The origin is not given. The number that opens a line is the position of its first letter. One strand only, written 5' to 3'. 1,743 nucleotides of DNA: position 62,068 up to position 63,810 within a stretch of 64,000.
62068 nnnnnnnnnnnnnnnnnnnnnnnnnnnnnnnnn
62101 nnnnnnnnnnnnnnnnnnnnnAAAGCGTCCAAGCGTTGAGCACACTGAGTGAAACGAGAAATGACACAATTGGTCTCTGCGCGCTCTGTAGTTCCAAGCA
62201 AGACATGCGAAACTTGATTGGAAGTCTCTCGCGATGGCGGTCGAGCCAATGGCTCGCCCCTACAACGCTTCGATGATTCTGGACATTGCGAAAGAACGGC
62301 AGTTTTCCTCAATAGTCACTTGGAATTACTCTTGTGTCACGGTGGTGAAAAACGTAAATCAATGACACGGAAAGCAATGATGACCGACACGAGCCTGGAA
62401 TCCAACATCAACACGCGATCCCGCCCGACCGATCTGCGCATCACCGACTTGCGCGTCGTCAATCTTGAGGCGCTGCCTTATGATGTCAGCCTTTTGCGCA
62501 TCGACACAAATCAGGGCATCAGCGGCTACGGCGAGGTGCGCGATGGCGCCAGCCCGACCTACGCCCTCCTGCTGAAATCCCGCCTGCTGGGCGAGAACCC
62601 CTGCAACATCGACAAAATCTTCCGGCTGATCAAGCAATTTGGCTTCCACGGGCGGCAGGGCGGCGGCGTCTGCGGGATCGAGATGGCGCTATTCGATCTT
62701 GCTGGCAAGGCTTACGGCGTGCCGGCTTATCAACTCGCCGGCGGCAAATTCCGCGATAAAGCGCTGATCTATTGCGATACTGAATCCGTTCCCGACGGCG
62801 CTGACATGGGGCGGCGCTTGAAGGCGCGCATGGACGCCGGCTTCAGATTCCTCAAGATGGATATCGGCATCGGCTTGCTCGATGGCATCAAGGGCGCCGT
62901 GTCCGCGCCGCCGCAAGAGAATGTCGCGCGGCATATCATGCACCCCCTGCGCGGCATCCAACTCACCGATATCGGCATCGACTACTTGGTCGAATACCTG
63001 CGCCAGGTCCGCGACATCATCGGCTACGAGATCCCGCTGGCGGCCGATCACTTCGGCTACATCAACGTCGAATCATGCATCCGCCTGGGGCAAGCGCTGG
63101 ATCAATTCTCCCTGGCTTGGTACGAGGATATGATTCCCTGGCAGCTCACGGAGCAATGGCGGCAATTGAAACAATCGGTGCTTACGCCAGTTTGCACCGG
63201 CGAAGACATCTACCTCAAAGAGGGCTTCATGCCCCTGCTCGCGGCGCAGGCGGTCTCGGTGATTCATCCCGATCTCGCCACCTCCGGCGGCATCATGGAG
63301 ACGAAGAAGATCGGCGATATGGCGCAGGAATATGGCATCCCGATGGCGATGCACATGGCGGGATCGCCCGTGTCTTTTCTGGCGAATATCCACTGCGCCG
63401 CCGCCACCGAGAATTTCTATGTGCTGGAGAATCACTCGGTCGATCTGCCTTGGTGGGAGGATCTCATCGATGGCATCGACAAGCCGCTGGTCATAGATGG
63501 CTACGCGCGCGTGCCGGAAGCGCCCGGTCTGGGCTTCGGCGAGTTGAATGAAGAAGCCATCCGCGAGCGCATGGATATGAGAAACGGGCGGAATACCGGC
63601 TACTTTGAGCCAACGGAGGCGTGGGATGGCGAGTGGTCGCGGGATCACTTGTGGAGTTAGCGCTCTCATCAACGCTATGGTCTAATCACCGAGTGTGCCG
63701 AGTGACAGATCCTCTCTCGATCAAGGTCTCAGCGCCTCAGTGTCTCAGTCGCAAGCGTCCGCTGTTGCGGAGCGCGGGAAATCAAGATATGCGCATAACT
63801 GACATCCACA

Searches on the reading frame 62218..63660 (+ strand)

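Call 37: search_protein_families(library=pfam, proteins=[window:62218-63660:+], max_evalue=0.00001)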
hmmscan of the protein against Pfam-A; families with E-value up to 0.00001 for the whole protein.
window:62218-63660:+ (480 aa): 2 families
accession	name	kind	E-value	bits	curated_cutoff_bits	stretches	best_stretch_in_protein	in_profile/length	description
PF13378.12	MR_MLE_C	-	9.8e-47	159.9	29.4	1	197-440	2-213/219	Enolase C-terminal domain-like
PF02746.21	MR_MLE_N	-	9.5e-08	32.7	22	1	90-175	28-117/117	Mandelate racemase / muconate lactonizing enzyme, N-terminal domain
